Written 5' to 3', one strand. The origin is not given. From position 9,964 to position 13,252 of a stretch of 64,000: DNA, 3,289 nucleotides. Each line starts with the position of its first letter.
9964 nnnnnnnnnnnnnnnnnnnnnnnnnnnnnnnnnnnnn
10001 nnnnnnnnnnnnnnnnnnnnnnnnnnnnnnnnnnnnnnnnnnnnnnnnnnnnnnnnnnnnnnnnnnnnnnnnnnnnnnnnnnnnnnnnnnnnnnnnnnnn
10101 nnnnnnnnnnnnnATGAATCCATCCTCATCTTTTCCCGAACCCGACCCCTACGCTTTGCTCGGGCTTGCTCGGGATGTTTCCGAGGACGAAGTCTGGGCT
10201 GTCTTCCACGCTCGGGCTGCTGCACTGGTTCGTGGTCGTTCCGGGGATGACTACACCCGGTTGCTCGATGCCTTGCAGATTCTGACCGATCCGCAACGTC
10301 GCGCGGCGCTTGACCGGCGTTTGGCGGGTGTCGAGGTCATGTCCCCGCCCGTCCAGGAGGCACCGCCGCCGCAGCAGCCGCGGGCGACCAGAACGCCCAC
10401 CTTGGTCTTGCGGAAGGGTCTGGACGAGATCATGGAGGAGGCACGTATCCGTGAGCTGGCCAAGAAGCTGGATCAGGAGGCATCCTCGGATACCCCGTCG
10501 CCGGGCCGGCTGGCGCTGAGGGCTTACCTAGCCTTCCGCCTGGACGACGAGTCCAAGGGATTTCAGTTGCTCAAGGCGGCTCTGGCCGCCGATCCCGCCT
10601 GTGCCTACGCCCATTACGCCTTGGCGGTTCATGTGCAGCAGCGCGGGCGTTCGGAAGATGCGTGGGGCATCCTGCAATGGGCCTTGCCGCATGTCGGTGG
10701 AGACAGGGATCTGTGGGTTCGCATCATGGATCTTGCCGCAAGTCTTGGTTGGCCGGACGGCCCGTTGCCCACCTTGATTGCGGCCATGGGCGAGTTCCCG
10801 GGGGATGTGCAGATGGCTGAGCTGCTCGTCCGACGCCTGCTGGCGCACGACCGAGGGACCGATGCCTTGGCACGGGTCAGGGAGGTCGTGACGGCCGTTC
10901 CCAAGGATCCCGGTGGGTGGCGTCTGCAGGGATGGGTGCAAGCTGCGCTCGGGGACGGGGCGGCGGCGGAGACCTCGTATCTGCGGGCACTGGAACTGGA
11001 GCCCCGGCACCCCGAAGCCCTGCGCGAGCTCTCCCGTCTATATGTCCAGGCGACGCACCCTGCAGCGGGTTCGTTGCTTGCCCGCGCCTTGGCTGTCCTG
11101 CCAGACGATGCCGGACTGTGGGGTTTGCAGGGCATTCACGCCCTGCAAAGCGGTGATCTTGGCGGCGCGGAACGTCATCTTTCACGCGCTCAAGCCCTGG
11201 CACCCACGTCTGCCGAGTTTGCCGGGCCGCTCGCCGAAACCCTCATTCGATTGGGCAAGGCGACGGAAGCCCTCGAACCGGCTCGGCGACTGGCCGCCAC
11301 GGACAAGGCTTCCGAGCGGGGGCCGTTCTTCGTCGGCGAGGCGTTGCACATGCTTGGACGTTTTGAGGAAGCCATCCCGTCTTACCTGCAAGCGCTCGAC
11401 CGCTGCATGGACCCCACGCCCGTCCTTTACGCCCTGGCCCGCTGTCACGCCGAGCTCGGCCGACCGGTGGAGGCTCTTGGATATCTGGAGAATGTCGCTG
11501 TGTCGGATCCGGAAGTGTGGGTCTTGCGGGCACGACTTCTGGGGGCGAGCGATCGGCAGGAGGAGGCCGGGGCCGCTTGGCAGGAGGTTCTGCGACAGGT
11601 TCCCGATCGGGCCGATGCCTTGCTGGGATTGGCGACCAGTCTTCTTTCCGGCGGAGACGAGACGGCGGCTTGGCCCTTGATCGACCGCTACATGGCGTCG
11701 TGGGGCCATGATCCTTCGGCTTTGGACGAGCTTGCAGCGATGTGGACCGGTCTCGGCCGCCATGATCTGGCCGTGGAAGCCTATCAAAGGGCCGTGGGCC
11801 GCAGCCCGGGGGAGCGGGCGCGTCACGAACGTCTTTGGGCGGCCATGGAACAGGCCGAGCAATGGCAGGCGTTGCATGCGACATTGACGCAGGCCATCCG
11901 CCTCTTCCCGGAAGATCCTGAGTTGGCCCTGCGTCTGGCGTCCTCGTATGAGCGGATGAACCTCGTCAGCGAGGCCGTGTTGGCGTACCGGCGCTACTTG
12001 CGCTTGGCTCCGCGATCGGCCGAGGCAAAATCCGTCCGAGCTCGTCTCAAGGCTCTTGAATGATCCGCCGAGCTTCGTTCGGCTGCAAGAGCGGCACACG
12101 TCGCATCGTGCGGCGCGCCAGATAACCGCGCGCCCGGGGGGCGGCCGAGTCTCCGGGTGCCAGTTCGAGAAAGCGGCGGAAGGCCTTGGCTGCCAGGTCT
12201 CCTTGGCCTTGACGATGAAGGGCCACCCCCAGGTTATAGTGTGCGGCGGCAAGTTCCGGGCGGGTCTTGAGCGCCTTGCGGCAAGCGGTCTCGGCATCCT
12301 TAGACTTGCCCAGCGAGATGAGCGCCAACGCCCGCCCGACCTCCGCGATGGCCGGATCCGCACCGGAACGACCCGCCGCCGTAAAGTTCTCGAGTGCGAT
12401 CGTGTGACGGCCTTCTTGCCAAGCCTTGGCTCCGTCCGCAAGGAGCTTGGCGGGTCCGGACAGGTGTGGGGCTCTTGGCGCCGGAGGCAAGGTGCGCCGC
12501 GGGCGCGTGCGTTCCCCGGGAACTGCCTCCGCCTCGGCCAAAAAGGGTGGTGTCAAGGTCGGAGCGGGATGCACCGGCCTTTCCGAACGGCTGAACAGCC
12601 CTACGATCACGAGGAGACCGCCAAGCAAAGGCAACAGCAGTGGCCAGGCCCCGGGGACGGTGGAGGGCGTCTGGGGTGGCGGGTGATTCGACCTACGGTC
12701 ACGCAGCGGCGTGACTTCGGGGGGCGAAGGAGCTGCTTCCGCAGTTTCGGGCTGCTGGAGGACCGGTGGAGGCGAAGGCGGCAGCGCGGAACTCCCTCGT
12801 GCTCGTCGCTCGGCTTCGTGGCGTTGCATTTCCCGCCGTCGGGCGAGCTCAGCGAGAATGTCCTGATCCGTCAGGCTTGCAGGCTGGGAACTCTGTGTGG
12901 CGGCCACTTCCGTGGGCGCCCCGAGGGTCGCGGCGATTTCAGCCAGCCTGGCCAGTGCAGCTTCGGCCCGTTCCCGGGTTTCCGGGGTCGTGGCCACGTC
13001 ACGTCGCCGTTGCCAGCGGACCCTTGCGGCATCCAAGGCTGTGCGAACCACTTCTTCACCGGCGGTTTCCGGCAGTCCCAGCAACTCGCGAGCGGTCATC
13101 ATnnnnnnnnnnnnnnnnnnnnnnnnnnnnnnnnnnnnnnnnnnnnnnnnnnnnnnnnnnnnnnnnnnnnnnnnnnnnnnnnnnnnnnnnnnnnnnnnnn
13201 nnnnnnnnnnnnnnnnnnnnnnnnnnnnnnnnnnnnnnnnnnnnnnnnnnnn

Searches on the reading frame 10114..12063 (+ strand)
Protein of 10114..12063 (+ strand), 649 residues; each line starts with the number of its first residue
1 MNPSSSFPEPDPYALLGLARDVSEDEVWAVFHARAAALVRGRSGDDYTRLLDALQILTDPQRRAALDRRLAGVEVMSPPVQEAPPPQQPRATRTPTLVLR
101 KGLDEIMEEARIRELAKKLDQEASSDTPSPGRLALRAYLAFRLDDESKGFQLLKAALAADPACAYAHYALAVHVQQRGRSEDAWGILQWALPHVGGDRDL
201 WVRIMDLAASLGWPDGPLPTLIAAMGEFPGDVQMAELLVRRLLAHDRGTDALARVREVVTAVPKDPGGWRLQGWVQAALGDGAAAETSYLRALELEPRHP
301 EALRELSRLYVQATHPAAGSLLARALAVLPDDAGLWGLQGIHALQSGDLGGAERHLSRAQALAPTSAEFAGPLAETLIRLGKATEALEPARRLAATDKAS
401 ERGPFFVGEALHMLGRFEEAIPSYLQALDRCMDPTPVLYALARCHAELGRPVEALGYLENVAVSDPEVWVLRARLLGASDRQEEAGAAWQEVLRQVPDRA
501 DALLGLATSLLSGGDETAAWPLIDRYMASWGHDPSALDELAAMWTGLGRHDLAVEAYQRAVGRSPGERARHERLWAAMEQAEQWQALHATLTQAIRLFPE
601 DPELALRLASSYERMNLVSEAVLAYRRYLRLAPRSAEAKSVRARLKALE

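Call 7: search_protein_families(library=pfam, proteins=[window:10114-12063:+], max_evalue=0.1)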
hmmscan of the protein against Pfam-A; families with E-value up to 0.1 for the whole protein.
window:10114-12063:+ (649 aa): 21 families
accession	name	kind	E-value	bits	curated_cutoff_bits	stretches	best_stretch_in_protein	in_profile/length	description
PF14559.12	TPR_19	-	6e-29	100.6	25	5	343-397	1-55/68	Tetratricopeptide repeat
PF13432.12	TPR_16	-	7.2e-26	90.7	32.7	7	238-297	3-62/65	Tetratricopeptide repeat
PF07719.23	TPR_2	-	4.7e-23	79.8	27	3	268-299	3-34/34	Tetratricopeptide repeat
PF13428.12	TPR_14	-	9.3e-23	78.9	23.5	5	267-309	2-44/44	Tetratricopeptide repeat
PF00515.34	TPR_1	-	2.4e-19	68.7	27.8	1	408-429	8-29/34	Tetratricopeptide repeat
PF13431.12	TPR_17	-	6.7e-17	60.7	24.4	0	289-311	2-24/34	Tetratricopeptide repeat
PF13181.12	TPR_8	-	6.6e-15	54.4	25.7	0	408-429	8-29/34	Tetratricopeptide repeat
PF13414.12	TPR_11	-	7.5e-15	54.8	26.8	0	408-429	1-22/42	TPR repeat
PF23914.1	TPR_CcmH_CycH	-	9.8e-15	55.2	42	3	256-366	40-154/158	Cytochrome c-type biogenesis protein H TPR domain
PF13174.12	TPR_6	-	3.7e-10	40.2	26.3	0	606-635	4-33/33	Tetratricopeptide repeat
PF13371.12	TPR_9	-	1.7e-09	38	35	2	577-645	4-72/73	Tetratricopeptide repeat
PF13176.12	TPR_7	-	1.5e-08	34.5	27.9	1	408-435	6-33/36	Tetratricopeptide repeat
PF13429.12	TPR_15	-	8.7e-08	32.4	26.2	1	540-630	152-242/280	Tetratricopeptide repeat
PF12895.13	ANAPC3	-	2.5e-07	31.3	27.2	0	352-422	8-77/82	Anaphase-promoting complex, cyclosome, subunit 3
PF13424.12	TPR_12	-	0.00014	22.5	30.1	1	407-459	9-69/77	Tetratricopeptide repeat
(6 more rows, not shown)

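Call 11: search_protein_families(library=ncbifam, proteins=[window:10114-12063:+], max_evalue=0.01)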
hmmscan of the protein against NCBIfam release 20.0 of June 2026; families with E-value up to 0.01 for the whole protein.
window:10114-12063:+ (649 aa): 17 families
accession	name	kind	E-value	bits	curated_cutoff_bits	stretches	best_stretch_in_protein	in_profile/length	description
TIGR02917.1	PEP_TPR_lipo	equivalog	7.9e-35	120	312.2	3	344-528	67-255/899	XrtA/PEP-CTERM system TPR-repeat protein PrsT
NF040959.1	MamA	equivalog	3.5e-22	78.9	200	3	442-581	44-186/204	magnetosome protein MamA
NF052415.1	T3SS_chap_SctY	equivalog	1.1e-19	70.9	70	3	426-494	30-105/106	type III secretion apparatus assembly chaperone SctY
TIGR02521.1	type_IV_pilW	equivalog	1.6e-17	63.8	154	0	272-329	141-199/234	type IV pilus biogenesis/stability protein PilW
TIGR03939.1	PGA_TPR_OMP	equivalog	1.1e-13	50.3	366.65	2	341-525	27-213/800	poly-beta-1,6 N-acetyl-D-glucosamine export porin PgaA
NF033920.0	C39_PA2778_fam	equivalog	2.1e-13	50.3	150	1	465-562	155-252/255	PA2778 family cysteine peptidase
NF008520.0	PRK11447.1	equivalog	3.8e-12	44.8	858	1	275-559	394-696/1157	cellulose synthase complex outer membrane protein BcsC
TIGR02552.1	LcrH_SycD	equivalog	3.9e-09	36.4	104.8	1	381-462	32-113/136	SycD/LcrH family type III secretion system chaperone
NF008757.0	PRK11788.1-5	equivalog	1.8e-08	34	363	1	357-498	170-314/388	lipopolysaccharide assembly protein LapB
NF033758.1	gliding_GltE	equivalog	4.1e-07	29.3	225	0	481-630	101-250/411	adventurous gliding motility TPR repeat lipoprotein GltE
NF047558.1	TPR_END_plus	domain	1.9e-06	27.7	32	0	438-466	2-30/56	TPR end-of-group domain-containing protein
TIGR02795.1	tol_pal_ybgF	equivalog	9.8e-06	26.2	90.1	0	405-462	43-103/119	tol-pal system protein YbgF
NF011726.0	PRK15179.1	equivalog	2.3e-05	22.9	733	1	445-566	62-186/694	Vi polysaccharide biosynthesis protein TviE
NF040561.1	PrimPol_Msp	equivalog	0.0009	17.9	200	0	514-617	5-100/515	CRISPR-associated primase-polymerase type A1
NF052400.1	M48_BAM_BepA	equivalog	0.0017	17.2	570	0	499-586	391-478/483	beta-barrel assembly-enhancing protease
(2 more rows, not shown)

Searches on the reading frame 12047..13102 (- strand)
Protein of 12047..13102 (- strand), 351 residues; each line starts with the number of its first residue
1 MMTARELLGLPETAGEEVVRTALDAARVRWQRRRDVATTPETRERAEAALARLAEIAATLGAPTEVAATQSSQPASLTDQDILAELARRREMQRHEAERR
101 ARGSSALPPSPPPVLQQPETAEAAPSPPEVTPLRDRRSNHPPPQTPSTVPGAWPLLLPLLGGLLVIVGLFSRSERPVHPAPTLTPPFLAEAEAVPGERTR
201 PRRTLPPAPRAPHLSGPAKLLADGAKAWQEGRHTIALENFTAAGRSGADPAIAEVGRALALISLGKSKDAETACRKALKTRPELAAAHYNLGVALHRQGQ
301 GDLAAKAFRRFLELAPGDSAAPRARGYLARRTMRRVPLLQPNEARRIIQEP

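Call 7: search_protein_families(library=pfam, proteins=[window:12047-13102:-], max_evalue=0.1)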
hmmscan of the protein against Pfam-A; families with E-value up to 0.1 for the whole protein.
window:12047-13102:- (351 aa): 15 families
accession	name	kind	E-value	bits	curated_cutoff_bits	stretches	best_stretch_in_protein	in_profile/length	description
PF13432.12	TPR_16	-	1.3e-13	51.5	32.7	2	257-318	3-64/65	Tetratricopeptide repeat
PF00515.34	TPR_1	-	1.7e-11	43.8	27.8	2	285-317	1-33/34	Tetratricopeptide repeat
PF07719.23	TPR_2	-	1.1e-08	35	27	1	285-318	1-34/34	Tetratricopeptide repeat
PF13181.12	TPR_8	-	3.2e-07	30.4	25.7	1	285-317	1-33/34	Tetratricopeptide repeat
PF13414.12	TPR_11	-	1.9e-06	27.9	26.8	1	260-299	3-42/42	TPR repeat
PF13431.12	TPR_17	-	7.9e-05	23.1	24.4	1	273-300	1-28/34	Tetratricopeptide repeat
PF14559.12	TPR_19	-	0.00011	22.9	25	1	262-320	2-60/68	Tetratricopeptide repeat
PF13428.12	TPR_14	-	0.00031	21.6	23.5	2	286-321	2-37/44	Tetratricopeptide repeat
PF13424.12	TPR_12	-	0.00036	21.1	30.1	1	251-315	3-75/77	Tetratricopeptide repeat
PF13174.12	TPR_6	-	0.00084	20.3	26.3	1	287-317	2-32/33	Tetratricopeptide repeat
PF13176.12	TPR_7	-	0.0027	18.1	27.9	1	287-318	1-32/36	Tetratricopeptide repeat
PF13371.12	TPR_9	-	0.0065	16.9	35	1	265-325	9-69/73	Tetratricopeptide repeat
PF13374.12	TPR_10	-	0.011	16.1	27.5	0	290-312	7-29/42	Tetratricopeptide repeat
PF24575.1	TPR_Slam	-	0.013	16.4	35.2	1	248-307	44-103/104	Surface lipoprotein assembly modifier, N-terminal TPR repeats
PF07721.20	TPR_4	-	0.087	13.9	27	1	285-309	1-25/26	Tetratricopeptide repeat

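Call 11: search_protein_families(library=ncbifam, proteins=[window:12047-13102:-], max_evalue=0.01)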
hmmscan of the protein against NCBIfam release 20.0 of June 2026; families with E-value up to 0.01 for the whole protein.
window:12047-13102:- (351 aa): 13 families
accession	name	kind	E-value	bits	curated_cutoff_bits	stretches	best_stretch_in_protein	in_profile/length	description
NF040959.1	MamA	equivalog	3.9e-07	29.7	200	1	231-327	85-181/204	magnetosome protein MamA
NF033758.1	gliding_GltE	equivalog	4.6e-06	25.9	225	1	226-325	55-159/411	adventurous gliding motility TPR repeat lipoprotein GltE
TIGR02521.1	type_IV_pilW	equivalog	1.5e-05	24.7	154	1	236-310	50-124/234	type IV pilus biogenesis/stability protein PilW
NF033920.0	C39_PA2778_fam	equivalog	1.9e-05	24.2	150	1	215-316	154-255/255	PA2778 family cysteine peptidase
NF052415.1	T3SS_chap_SctY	equivalog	3.9e-05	24.1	70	1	248-314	37-106/106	type III secretion apparatus assembly chaperone SctY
TIGR02917.1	PEP_TPR_lipo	equivalog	0.0001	20.3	312.2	1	231-320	139-228/899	XrtA/PEP-CTERM system TPR-repeat protein PrsT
NF008520.0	PRK11447.1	equivalog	0.00012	20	858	1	238-317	256-335/1157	cellulose synthase complex outer membrane protein BcsC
NF047507.1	TPR_BatC_Lepto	exception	0.00043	19.8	175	1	222-331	29-142/214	TPR repeat-containing protein BatC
NF033762.1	social_mot_Tgl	equivalog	0.00056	19.3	225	1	226-312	40-127/252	social motility TPR repeat lipoprotein Tgl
NF008391.2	PRK11189.1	equivalog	0.00075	19.1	250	1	263-326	77-140/297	lipoprotein NlpI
NF041054.1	WAxxUGC_long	equivalog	0.0031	16.8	300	1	284-318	275-309/354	ResA-like WAxxUGC motif-containing protein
NF053607.1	CHU_0125_OmpA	equivalog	0.0034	15.9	620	1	220-325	22-127/639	CHU_0125 family OmpA-like outer membrane integrity protein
TIGR02795.1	tol_pal_ybgF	equivalog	0.0039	17.8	90.1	0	262-324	13-78/119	tol-pal system protein YbgF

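Call 65: find_homologous_proteins(query=window:12047-13102:-, max_evalue=0.001)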
Query window:12047-13102:- (351 aa): 23 proteins with E <= 0.001 among 8000 candidates.
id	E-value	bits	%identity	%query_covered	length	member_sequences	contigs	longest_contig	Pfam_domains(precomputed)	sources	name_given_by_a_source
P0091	3.0e-216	735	100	100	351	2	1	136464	PF13414.13,PF00515.35,PF13432.13,PF13181.13,PF07719.24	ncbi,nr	ncbi:MAG: tetratricopeptide repeat protein [Candidatus Sericytochromatia bacterium]|nr:tetratricopep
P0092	1.8e-77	279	51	96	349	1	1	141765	PF14559.13,PF00515.35,PF13432.13,PF13181.13,PF07719.24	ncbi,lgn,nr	ncbi:MAG: tetratricopeptide repeat protein [Candidatus Sericytochromatia bacterium]|nr:tetratricopep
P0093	6.7e-77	277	52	96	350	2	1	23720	PF14559.13,PF00515.35,PF13432.13,PF13181.13,PF07719.24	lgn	-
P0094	1.2e-73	267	51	96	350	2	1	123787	PF14559.13,PF13431.13,PF13414.13,PF13371.13,PF00515.35,PF13176.13,PF13432.13,PF13181.13,PF07719.24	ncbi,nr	ncbi:MAG: tetratricopeptide repeat protein [Candidatus Sericytochromatia bacterium]|nr:tetratricopep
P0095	6.8e-22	97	44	31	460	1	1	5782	PF13431.13,PF13414.13,PF00515.35,PF13432.13,PF13181.13,PF07719.24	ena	-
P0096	4.7e-12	64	45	16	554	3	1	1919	PF03704.24,PF13489.13,PF13414.13,PF12569.15,PF08241.19,PF13374.13,PF13847.13,PF24575.2,PF00515.35,PF13424.13,PF14561.13,PF07719.24,PF13174.13,PF20308.5,PF13431.13,PF23914.2,PF13176.13,PF13428.13,PF25064.2,PF14559.13,PF13371.13,PF13649.13,PF12895.14,PF13432.13,PF13181.13,PF08242.19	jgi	jgi:predicted TPR repeat methyltransferase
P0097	4.3e-9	54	32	31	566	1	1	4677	PF25063.1,PF13431.13,PF23914.2,PF13414.13,PF13176.13,PF12569.15,PF13428.13,PF23241.2,PF25064.2,PF13374.13,PF14559.13,PF24575.2,PF13371.13,PF00515.35,PF12895.14,PF13424.13,PF21033.5,PF13432.13,PF13429.13,PF13181.13,PF14561.13,PF07719.24,PF13174.13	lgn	-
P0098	9.9e-9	53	39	28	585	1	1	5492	PF03704.24,PF13431.13,PF23914.2,PF13414.13,PF13176.13,PF13428.13,PF25064.2,PF13374.13,PF07721.21,PF14559.13,PF24575.2,PF13371.13,PF00515.35,PF12895.14,PF13424.13,PF21033.5,PF13432.13,PF06552.19,PF13181.13,PF14561.13,PF07719.24,PF13174.13,PF20308.5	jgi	jgi:Flp pilus assembly protein TadD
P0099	3.7e-8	51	35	23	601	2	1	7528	PF13431.13,PF23914.2,PF13414.13,PF13176.13,PF13428.13,PF13374.13,PF07721.21,PF14559.13,PF24575.2,PF13371.13,PF17874.8,PF00515.35,PF12895.14,PF13424.13,PF21033.5,PF13432.13,PF13181.13,PF07719.24,PF13174.13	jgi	jgi:Tfp pilus assembly protein PilF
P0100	6.0e-8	51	33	31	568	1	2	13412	PF25063.1,PF13431.13,PF23914.2,PF25062.2,PF13414.13,PF13176.13,PF13428.13,PF25064.2,PF13374.13,PF14559.13,PF24575.2,PF13371.13,PF00515.35,PF12895.14,PF13424.13,PF21033.5,PF13432.13,PF13429.13,PF13181.13,PF14561.13,PF07719.24,PF13174.13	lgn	-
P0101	1.2e-7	50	42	20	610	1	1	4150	PF13431.13,PF13469.13,PF23914.2,PF07720.19,PF13414.13,PF13176.13,PF13428.13,PF25064.2,PF13374.13,PF07721.21,PF14559.13,PF24575.2,PF02259.30,PF00515.35,PF12895.14,PF13424.13,PF13432.13,PF13429.13,PF13181.13,PF07719.24,PF13174.13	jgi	-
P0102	2.9e-7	48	34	27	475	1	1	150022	PF13414.13,PF21325.4,PF13374.13,PF07721.21,PF24575.2,PF00515.35,PF13424.13,PF13429.13,PF14561.13,PF07719.24,PF13174.13,PF20308.5,PF25063.1,PF13431.13,PF23914.2,PF13176.13,PF24885.2,PF13428.13,PF25064.2,PF14559.13,PF10516.16,PF13371.13,PF12895.14,PF21033.5,PF13432.13,PF13181.13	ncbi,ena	-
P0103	3.3e-7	48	40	19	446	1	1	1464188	PF13489.13,PF13431.13,PF23914.2,PF13414.13,PF13176.13,PF13428.13,PF08241.19,PF13374.13,PF13847.13,PF14559.13,PF24575.2,PF13371.13,PF13649.13,PF00515.35,PF13424.13,PF13432.13,PF13181.13,PF08242.19,PF07719.24,PF13174.13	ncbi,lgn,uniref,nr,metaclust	ncbi:tetratricopeptide repeat protein [Massilia sp. Leaf139]|uniref:tetratricopeptide repeat protein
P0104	2.5e-6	45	45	25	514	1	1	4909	PF03704.24,PF13431.13,PF23914.2,PF13414.13,PF13176.13,PF13428.13,PF13374.13,PF14559.13,PF24575.2,PF13371.13,PF00515.35,PF13424.13,PF13432.13,PF13181.13,PF07719.24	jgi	-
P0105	1.4e-5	43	32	28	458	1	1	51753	PF25063.1,PF03704.24,PF13431.13,PF23914.2,PF13414.13,PF13176.13,PF13428.13,PF13374.13,PF07721.21,PF14559.13,PF24575.2,PF13371.13,PF00515.35,PF12895.14,PF13424.13,PF21033.5,PF13432.13,PF13429.13,PF13181.13,PF14561.13,PF07719.24,PF13174.13,PF20308.5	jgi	jgi:tetratricopeptide (TPR) repeat protein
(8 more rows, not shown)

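Call 68: search_protein_families(library=pfam, proteins=[P0095], max_evalue=1)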
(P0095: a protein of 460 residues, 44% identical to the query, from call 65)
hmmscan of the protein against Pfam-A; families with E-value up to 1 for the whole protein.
P0095 (460 aa): 15 families
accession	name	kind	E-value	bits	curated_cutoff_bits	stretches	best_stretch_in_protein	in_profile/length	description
PF13432.12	TPR_16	-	2.5e-12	47.4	32.7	2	373-435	2-64/65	Tetratricopeptide repeat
PF07719.23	TPR_2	-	1e-10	41.3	27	2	402-435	1-34/34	Tetratricopeptide repeat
PF00515.34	TPR_1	-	7.8e-10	38.6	27.8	2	402-434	1-33/34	Tetratricopeptide repeat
PF13414.12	TPR_11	-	4.2e-09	36.4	26.8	2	394-415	20-41/42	TPR repeat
PF13431.12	TPR_17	-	3.3e-07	30.5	24.4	1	394-421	5-32/34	Tetratricopeptide repeat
PF13181.12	TPR_8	-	1.8e-05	25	25.7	1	403-435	2-34/34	Tetratricopeptide repeat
PF14559.12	TPR_19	-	3.3e-05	24.5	25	2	345-388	2-45/68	Tetratricopeptide repeat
PF13174.12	TPR_6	-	0.00012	23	26.3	1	403-434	1-32/33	Tetratricopeptide repeat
PF13428.12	TPR_14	-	0.0028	18.6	23.5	3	338-375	5-42/44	Tetratricopeptide repeat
PF24575.1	TPR_Slam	-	0.0028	18.5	35.2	1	331-424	12-103/104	Surface lipoprotein assembly modifier, N-terminal TPR repeats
PF13424.12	TPR_12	-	0.017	15.8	30.1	1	337-380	6-52/77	Tetratricopeptide repeat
PF13374.12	TPR_10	-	0.018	15.5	27.5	1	335-365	3-33/42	Tetratricopeptide repeat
PF13176.12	TPR_7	-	0.023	15.2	27.9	1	338-367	5-32/36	Tetratricopeptide repeat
PF13371.12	TPR_9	-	0.041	14.3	35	1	395-442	22-69/73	Tetratricopeptide repeat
PF04733.20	Coatomer_E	-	0.088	12.7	21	1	344-422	177-255/290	Coatomer epsilon subunit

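Call 105: find_encoding_contigs(protein=P0095, flank=6000, max_places=2)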
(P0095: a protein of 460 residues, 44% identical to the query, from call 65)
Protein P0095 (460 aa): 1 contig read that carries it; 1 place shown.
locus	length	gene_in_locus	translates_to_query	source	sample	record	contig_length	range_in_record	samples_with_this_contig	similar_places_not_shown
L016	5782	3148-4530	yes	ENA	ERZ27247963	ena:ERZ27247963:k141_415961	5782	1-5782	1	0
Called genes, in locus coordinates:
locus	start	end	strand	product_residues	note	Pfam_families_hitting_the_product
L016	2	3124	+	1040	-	?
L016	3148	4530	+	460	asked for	PF07719:TPR_2 (faint), PF13181:TPR_8 (faint), PF13431:TPR_17 (faint), PF00515:TPR_1 (faint), PF13414:TPR_11 (faint), PF13432:TPR_16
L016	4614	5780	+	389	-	?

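Call 108: search_protein_families(library=pfam, proteins=[L016:2-3124:+, L016:4614-5780:+], max_evalue=5)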
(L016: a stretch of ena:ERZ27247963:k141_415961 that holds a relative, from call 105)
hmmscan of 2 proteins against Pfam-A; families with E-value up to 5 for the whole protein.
L016:2-3124:+ (1040 aa): 10 families
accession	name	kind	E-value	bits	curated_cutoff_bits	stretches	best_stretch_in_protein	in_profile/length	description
PF13809.12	Tubulin_2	-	1.4e-20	74.3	27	1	21-250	95-337/356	Tubulin like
PF12773.13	DZR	-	1.7e-08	34.9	27.3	1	981-1025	1-44/45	Double zinc ribbon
PF13240.11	Zn_Ribbon_1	-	0.0018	18.5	25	2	1008-1029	2-23/23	zinc-ribbon domain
PF18912.6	DZR_2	-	0.0092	16.2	27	2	994-1031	9-48/56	Double zinc ribbon domain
PF17032.10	Zn_ribbon_15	-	0.039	15.2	28.9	2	979-1025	38-72/73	zinc-ribbon family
PF24460.1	DUF7575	-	0.64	9.9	28.5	1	1005-1029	3-27/28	Domain of unknown function (DUF7575)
PF14537.11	Cytochrom_c3_2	-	1.9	9.5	25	1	962-998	41-77/79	Cytochrome c3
PF07191.17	Zn_ribbon_6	-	1.9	9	25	0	980-1010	18-47/67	Double zinc ribbon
PF10235.14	Cript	-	2.1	9.5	25.5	0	974-1011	41-76/90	Microtubule-associated protein CRIPT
PF24463.1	DUF7577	-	3.1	7.9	28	1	1007-1029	4-26/27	Domain of unknown function (DUF7577)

L016:4614-5780:+ (389 aa): 3 families
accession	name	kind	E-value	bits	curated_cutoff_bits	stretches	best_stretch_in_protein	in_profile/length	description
PF13620.12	CarboxypepD_reg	-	1.5e-05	25.7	32.3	2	40-82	1-46/82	Carboxypeptidase regulatory-like domain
PF21602.3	GldM_3rd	-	0.058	14.1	25.2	1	294-337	30-72/82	GldM third domain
PF02369.22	Big_1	-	0.085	13.4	34.9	1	25-119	5-83/93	Bacterial Ig-like domain (group 1)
